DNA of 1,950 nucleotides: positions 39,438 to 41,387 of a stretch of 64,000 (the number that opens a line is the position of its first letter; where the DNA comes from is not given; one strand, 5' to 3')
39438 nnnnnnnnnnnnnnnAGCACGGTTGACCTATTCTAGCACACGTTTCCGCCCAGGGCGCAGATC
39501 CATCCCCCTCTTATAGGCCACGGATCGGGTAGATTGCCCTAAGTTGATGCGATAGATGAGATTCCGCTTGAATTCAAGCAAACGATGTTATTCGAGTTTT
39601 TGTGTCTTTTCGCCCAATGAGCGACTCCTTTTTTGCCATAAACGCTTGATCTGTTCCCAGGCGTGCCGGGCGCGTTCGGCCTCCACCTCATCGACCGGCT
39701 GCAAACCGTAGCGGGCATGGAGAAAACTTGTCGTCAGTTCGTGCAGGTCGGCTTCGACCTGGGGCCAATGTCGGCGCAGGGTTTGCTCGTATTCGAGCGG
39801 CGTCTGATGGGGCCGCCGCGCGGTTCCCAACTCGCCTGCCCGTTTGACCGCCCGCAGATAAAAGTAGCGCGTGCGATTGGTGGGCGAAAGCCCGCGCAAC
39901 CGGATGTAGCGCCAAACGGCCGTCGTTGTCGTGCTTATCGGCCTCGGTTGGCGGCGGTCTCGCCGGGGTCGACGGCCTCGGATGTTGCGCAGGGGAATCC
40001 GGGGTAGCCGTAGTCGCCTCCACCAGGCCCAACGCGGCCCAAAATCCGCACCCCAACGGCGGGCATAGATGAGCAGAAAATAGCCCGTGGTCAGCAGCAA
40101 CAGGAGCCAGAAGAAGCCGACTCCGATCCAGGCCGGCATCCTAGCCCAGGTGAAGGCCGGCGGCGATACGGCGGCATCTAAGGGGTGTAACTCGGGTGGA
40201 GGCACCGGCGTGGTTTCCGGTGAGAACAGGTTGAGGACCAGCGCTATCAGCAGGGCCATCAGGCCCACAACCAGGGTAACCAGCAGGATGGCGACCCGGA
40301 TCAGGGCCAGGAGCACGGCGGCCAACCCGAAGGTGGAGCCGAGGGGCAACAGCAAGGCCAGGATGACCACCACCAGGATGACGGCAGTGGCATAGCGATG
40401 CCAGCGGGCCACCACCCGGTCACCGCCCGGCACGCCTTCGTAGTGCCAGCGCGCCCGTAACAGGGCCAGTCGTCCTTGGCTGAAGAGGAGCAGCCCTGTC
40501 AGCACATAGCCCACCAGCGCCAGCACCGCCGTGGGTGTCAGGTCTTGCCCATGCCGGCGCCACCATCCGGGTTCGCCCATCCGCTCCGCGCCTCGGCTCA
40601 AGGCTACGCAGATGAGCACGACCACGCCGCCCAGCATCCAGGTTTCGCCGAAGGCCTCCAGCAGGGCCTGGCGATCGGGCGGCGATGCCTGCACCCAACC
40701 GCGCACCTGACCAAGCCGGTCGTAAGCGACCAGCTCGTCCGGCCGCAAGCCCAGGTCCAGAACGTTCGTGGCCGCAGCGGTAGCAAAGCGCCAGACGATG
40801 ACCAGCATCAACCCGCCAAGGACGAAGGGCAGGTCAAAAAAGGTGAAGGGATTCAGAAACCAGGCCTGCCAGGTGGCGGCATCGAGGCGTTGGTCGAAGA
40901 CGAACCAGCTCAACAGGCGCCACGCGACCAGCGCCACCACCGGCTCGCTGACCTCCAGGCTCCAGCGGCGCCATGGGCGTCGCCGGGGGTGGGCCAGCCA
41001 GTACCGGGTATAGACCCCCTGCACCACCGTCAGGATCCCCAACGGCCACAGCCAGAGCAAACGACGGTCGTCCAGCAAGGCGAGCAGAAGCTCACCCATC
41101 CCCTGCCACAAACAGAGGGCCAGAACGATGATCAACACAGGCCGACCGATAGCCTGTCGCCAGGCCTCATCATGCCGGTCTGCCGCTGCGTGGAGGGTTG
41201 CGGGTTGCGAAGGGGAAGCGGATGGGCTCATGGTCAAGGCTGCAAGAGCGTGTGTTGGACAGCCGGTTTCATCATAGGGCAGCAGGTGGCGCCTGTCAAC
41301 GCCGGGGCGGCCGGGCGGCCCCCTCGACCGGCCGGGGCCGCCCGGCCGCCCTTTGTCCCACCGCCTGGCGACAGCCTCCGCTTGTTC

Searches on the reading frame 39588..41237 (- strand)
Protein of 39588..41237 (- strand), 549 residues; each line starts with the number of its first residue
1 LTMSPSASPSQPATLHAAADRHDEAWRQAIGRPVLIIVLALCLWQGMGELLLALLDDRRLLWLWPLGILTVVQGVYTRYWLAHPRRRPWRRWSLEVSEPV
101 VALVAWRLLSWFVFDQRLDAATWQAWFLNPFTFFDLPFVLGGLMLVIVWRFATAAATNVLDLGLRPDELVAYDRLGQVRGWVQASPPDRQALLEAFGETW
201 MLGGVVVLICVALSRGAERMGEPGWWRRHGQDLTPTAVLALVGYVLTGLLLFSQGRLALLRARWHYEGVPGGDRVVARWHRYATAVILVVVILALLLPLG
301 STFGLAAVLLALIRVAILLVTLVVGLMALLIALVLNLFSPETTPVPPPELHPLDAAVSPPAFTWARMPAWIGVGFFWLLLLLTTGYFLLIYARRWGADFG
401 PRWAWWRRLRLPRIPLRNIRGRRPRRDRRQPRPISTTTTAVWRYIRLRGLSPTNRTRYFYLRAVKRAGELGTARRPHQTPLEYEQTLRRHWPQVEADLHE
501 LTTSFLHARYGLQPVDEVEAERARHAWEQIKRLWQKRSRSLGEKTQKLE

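Call 21: search_protein_families(library=pfam, proteins=[window:39588-41237:-], max_evalue=0.00001)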
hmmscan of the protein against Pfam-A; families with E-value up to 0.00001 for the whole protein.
window:39588-41237:- (549 aa): 1 family
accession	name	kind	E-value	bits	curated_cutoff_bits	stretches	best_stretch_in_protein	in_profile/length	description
PF13559.11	DUF4129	-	2.2e-14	53.7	24.8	1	460-528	2-69/69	Domain of unknown function (DUF4129)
